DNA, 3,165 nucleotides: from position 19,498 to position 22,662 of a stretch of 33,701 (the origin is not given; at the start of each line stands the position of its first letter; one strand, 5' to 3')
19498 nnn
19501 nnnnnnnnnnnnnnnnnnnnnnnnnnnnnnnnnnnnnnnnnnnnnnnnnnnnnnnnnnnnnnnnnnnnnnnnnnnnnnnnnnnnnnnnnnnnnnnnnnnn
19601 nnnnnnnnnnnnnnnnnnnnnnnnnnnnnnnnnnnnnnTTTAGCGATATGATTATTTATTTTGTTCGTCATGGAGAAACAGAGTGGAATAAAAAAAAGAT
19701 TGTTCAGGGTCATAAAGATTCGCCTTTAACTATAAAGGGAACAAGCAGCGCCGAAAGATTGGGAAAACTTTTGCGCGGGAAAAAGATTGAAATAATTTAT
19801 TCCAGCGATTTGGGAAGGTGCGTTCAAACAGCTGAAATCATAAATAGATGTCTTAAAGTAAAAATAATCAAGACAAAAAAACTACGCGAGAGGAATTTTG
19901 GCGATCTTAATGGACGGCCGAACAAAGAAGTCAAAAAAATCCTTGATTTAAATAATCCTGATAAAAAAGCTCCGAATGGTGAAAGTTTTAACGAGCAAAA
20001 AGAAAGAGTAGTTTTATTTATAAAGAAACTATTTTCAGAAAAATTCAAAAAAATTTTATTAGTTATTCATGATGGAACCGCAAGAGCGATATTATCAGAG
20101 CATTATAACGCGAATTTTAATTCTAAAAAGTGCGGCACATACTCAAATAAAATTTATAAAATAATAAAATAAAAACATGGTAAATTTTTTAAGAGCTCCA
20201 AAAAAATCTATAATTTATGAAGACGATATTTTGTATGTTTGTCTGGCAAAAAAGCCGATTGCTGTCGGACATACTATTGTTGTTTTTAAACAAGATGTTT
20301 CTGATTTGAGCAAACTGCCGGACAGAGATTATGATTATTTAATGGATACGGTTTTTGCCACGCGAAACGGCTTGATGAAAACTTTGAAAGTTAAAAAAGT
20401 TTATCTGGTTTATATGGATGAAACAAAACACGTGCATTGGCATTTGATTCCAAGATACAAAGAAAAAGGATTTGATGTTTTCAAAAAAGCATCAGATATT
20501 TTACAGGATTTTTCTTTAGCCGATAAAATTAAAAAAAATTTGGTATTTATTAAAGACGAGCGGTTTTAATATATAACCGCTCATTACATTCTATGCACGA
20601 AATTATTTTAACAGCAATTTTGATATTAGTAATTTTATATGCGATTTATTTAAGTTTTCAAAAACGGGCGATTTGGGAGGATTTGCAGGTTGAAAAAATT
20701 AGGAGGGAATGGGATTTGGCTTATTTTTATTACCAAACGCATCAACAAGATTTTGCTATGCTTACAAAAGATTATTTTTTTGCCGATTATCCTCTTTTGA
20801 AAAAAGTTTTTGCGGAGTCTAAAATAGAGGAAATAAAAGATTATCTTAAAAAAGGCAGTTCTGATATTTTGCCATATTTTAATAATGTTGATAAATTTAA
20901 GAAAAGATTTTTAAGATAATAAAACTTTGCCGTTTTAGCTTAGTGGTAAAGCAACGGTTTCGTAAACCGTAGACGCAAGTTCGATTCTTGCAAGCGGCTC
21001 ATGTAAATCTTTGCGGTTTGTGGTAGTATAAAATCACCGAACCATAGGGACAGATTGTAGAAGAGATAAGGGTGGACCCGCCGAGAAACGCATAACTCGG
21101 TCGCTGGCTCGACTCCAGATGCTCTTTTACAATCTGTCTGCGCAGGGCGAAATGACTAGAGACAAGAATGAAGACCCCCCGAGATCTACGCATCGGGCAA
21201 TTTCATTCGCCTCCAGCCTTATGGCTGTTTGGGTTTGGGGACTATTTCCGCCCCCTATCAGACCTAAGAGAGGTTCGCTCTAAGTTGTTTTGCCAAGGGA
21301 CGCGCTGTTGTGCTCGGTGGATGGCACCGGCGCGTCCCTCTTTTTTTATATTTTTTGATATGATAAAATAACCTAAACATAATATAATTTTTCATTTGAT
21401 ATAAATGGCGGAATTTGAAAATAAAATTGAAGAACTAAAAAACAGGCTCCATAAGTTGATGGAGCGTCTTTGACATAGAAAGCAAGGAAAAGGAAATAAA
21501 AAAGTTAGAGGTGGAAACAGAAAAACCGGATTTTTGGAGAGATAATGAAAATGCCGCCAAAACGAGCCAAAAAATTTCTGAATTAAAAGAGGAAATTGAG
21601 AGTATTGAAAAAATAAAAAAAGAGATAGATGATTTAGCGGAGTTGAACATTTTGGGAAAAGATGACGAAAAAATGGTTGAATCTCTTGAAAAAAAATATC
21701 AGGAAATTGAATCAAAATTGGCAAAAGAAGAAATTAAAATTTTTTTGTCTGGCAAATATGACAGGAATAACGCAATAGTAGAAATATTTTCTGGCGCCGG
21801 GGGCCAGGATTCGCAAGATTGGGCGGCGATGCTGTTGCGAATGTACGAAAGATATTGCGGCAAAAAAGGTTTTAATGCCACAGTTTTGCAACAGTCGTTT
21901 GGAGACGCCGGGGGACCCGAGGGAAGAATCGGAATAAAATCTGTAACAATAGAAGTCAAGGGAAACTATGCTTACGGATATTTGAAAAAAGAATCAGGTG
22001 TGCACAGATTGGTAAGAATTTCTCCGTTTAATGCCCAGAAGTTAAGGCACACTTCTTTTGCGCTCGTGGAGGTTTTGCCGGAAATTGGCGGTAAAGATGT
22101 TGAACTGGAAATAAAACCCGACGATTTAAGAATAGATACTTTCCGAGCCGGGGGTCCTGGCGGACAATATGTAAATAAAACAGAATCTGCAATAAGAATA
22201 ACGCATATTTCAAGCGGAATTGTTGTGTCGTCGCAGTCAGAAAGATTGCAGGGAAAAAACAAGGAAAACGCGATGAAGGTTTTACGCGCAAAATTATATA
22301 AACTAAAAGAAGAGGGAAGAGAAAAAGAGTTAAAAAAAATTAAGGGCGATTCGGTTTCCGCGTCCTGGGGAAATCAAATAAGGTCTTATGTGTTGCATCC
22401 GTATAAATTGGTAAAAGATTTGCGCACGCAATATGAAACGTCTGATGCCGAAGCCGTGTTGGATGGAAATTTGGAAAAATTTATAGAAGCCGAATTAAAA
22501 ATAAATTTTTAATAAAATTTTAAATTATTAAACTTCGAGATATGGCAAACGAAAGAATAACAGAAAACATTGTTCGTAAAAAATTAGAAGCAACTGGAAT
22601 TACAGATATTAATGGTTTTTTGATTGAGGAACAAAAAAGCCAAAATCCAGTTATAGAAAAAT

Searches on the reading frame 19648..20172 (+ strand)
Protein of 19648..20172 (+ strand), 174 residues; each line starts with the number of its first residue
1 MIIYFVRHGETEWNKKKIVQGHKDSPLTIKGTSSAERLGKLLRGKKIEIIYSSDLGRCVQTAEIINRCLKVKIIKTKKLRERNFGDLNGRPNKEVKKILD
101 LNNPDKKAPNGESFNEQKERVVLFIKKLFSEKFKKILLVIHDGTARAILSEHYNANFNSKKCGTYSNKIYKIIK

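Call 7: search_protein_families(library=pfam, proteins=[window:19648-20172:+], max_evalue=0.01)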
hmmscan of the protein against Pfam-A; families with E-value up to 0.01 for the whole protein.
window:19648-20172:+ (174 aa): 1 family
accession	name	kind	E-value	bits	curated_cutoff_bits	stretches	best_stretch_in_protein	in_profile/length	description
PF00300.27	His_Phos_1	-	2.3e-43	148.6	21.7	1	3-154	1-160/194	Histidine phosphatase superfamily (branch 1)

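Call 48: find_homologous_proteins(query=window:19648-20169:+, max_evalue=1e-20)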
Query window:19648-20169:+ (174 aa): 249 proteins with E <= 1e-20 among 2405 candidates; the best 120 are listed.
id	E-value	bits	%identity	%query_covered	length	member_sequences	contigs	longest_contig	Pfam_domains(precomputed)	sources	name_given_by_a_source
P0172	3.9e-108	377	100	100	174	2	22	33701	PF00300.28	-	-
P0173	1.7e-83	297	77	99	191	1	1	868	PF00300.28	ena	-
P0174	3.1e-83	296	79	99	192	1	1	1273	PF00300.28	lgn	-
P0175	4.5e-83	295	78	99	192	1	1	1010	PF00300.28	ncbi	-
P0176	1.1e-81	291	77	99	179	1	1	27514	PF00300.28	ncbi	ncbi:MAG: histidine phosphatase family protein [Parcubacteria group bacterium]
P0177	2.9e-80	286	77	99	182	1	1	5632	PF00300.28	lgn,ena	-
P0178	3.1e-77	276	73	98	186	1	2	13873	PF00300.28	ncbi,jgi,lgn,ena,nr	ncbi:histidine phosphatase family protein [Patescibacteria group bacterium]|nr:histidine phosphatase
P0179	3.8e-77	276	76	99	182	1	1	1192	PF00300.28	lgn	-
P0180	2.3e-76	273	70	99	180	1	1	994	PF00300.28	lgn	-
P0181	7.5e-75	269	70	99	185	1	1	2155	PF00300.28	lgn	-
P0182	1.7e-74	267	72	100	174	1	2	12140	PF00300.28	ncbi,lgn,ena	-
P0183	1.0e-71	258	69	99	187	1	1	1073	PF00300.28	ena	-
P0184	1.7e-71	258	80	87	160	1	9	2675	PF00300.28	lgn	-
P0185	7.1e-71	256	71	98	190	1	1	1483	PF00300.28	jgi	jgi:broad specificity phosphatase PhoE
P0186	9.4e-71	255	67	100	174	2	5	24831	PF00300.28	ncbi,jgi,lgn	-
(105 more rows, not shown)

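Call 49: find_encoding_contigs(protein=P0176, flank=6000, max_places=2)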
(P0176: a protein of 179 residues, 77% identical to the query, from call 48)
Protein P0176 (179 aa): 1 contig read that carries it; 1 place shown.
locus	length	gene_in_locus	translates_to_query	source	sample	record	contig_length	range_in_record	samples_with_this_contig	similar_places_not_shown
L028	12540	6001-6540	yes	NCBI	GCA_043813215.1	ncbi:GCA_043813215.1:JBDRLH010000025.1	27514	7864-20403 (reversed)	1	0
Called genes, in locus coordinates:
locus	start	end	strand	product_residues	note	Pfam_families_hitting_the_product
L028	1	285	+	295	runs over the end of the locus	PF01565:FAD_binding_4, PF02873:MurB_C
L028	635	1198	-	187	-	PF08207:EFP_N, PF01132:EFP, PF09285:Elong-fact-P_C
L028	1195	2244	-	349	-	PF00152:tRNA-synt_2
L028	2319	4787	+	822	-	PF07517:SecA_DEAD, PF01043:SecA_PP_bind, PF21090:P-loop_SecA, PF07516:SecA_SW, PF02810:SEC-C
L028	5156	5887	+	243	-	PF01261:AP_endonuc_2 (faint)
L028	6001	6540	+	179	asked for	PF00300:His_Phos_1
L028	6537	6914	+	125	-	PF01230:HIT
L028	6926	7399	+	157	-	PF00293:NUDIX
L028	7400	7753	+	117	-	-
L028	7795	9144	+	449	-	PF07549:Sec_GG (faint), PF21760:SecD_1st, PF22599:SecDF_P1_head, PF03176:MMPL, PF02355:SecD_SecF_C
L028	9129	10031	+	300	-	PF07549:Sec_GG (weak), PF02355:SecD_SecF_C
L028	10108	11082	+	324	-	PF04545:Sigma70_r4, PF05066:HARE-HTH (faint)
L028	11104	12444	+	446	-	PF26449:DUF8128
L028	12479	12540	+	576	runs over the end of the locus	PF01935:DUF87 (weak), PF10412:TrwB_AAD_bind, PF23477:zf_Tbcl_2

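Call 50: find_encoding_contigs(protein=P0177, flank=6000, max_places=2)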
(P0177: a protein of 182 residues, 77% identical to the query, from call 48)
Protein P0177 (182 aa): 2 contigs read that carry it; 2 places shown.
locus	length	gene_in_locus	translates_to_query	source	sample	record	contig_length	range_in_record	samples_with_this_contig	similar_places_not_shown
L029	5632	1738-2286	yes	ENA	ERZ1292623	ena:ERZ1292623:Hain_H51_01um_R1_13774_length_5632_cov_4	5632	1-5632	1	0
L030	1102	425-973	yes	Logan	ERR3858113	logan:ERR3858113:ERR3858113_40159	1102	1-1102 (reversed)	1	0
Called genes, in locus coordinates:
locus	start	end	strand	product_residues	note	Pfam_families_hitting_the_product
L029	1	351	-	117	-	?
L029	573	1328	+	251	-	-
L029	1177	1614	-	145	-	-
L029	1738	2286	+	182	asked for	PF00300:His_Phos_1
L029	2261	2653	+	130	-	PF11969:DcpS_C (weak), PF01230:HIT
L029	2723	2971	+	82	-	PF12728:HTH_17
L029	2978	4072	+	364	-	-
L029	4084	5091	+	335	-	PF00106:adh_short (faint), PF01073:3Beta_HSD, PF01370:Epimerase, PF02719:Polysacc_synt_2, PF04321:RmlD_sub_bind, PF16363:GDP_Man_Dehyd, PF07993:NAD_binding_4 (weak), PF13460:NAD_binding_10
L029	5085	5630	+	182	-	?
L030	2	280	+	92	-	?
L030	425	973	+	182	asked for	PF00300:His_Phos_1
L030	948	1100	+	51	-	?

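Call 51: find_encoding_contigs(protein=P0178, flank=6000, max_places=2)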
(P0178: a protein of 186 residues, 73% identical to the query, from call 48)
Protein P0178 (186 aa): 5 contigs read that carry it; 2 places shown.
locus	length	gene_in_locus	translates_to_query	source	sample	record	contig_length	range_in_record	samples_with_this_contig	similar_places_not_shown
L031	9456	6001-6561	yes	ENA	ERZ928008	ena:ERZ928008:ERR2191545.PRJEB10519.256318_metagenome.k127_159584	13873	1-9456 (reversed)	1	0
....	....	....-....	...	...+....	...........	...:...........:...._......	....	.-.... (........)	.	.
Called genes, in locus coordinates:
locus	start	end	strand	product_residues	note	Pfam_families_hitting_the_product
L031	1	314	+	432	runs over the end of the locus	PF00587:tRNA-synt_2b, PF03129:HGTP_anticodon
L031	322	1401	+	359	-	PF06723:MreB_Mbl, PF00022:Actin (faint), PF25216:Volactin (weak), PF00012:HSP70, PF11104:PilM_2 (faint), PF14450:FtsA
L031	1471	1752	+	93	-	PF02686:GatC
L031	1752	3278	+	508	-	PF01425:Amidase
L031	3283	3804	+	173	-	-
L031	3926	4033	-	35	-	-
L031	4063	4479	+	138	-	PF04977:DivIC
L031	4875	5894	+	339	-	-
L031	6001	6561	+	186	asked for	PF00300:His_Phos_1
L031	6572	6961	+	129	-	PF01230:HIT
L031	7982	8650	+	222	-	-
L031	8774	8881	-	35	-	-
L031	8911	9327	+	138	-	PF04977:DivIC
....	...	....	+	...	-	-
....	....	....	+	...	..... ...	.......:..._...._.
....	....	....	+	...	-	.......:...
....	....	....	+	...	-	-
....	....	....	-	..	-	-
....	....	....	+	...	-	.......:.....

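Call 55: find_encoding_contigs(protein=P0172, flank=4000, max_places=10)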
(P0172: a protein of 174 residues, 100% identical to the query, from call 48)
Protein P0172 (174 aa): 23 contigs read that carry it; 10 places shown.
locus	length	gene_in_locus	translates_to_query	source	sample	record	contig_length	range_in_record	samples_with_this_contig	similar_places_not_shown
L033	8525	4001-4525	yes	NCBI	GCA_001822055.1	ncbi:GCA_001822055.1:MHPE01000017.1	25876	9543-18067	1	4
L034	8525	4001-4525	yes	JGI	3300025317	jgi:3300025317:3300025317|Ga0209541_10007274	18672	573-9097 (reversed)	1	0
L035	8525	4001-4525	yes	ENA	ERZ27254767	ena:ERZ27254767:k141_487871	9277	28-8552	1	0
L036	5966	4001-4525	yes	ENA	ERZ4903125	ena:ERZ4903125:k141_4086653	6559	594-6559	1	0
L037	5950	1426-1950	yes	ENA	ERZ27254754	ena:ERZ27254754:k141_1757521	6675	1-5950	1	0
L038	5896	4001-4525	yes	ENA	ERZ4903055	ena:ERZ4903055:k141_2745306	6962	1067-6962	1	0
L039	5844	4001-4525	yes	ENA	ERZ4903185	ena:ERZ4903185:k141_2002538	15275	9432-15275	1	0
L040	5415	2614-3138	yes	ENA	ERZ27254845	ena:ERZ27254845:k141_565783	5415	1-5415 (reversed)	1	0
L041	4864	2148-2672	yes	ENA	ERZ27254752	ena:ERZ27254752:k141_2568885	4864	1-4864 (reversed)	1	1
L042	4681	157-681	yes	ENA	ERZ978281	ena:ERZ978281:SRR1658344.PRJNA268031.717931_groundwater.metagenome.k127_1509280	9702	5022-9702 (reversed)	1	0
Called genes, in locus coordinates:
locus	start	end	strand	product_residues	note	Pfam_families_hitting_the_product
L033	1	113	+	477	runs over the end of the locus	PF01425:Amidase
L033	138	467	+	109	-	-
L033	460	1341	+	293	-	PF03602:Cons_hypoth95 (faint), PF01555:N6_N4_Mtase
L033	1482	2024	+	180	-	-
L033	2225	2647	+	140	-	PF04977:DivIC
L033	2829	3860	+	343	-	-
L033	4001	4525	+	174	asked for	PF00300:His_Phos_1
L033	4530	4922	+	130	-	PF11969:DcpS_C (weak), PF01230:HIT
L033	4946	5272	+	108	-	-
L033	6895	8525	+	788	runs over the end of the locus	PF02384:N6_Mtase, PF01420:Methylase_S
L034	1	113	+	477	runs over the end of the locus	PF01425:Amidase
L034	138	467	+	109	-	-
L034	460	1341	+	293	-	PF03602:Cons_hypoth95 (faint), PF01555:N6_N4_Mtase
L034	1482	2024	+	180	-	-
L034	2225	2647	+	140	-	PF04977:DivIC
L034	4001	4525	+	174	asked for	PF00300:His_Phos_1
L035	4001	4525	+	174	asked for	PF00300:His_Phos_1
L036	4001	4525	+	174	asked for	PF00300:His_Phos_1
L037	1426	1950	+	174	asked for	PF00300:His_Phos_1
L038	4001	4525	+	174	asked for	PF00300:His_Phos_1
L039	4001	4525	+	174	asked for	PF00300:His_Phos_1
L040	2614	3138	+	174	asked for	PF00300:His_Phos_1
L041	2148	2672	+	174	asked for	PF00300:His_Phos_1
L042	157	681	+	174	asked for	PF00300:His_Phos_1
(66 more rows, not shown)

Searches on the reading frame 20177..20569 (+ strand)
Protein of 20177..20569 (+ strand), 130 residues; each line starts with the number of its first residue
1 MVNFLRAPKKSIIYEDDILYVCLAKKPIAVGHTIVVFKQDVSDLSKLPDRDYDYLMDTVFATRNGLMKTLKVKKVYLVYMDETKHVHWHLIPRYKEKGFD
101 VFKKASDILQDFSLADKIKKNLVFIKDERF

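Call 7: search_protein_families(library=pfam, proteins=[window:20177-20569:+], max_evalue=0.01)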
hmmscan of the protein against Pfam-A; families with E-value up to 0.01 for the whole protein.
window:20177-20569:+ (130 aa): 3 families
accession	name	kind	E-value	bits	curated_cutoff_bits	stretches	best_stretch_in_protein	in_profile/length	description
PF01230.28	HIT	-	4.2e-12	47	21.5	1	9-95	5-97/98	HIT domain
PF11969.13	DcpS_C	-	7.1e-06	26.9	24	1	8-92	12-101/114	Scavenger mRNA decapping enzyme C-term binding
PF04677.20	CwfJ_C_1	-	0.0058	16.9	21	1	7-96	23-112/122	Protein similar to CwfJ C-terminus 1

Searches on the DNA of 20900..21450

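Call 80: search_rna_families(source=window, start=20900, end=21450, threshold=evalue, max_evalue=1)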
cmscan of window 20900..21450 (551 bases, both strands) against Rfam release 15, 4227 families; matches with E-value up to 1: 2.
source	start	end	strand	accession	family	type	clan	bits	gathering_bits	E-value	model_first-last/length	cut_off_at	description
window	20929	20999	+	RF00005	tRNA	Gene; tRNA;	CL00001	73.6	29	2.7e-16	1-71/71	no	tRNA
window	21272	21353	+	RF00236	ctRNA_pGA1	Gene; antisense;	-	19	45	0.28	1-79/79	no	ctRNA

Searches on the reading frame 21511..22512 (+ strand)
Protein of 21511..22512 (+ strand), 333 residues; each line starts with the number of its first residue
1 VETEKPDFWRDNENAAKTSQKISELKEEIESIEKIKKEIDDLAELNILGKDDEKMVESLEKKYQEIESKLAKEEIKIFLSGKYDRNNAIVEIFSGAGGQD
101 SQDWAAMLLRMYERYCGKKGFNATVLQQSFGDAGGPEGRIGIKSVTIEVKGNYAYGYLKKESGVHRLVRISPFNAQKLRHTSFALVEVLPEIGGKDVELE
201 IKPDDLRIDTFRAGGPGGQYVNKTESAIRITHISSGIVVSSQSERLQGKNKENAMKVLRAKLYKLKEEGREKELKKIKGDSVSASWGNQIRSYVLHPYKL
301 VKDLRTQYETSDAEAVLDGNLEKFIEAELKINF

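Call 7: search_protein_families(library=pfam, proteins=[window:21511-22512:+], max_evalue=0.01)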
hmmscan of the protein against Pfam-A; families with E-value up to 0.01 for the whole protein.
window:21511-22512:+ (333 aa): 2 families
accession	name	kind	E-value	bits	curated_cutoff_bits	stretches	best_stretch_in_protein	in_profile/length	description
PF03462.23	PCRF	-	2.6e-53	181.1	24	1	3-186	12-194/194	PCRF domain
PF00472.26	RF-1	-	2.4e-38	131.1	35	1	196-305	2-116/116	RF-1 domain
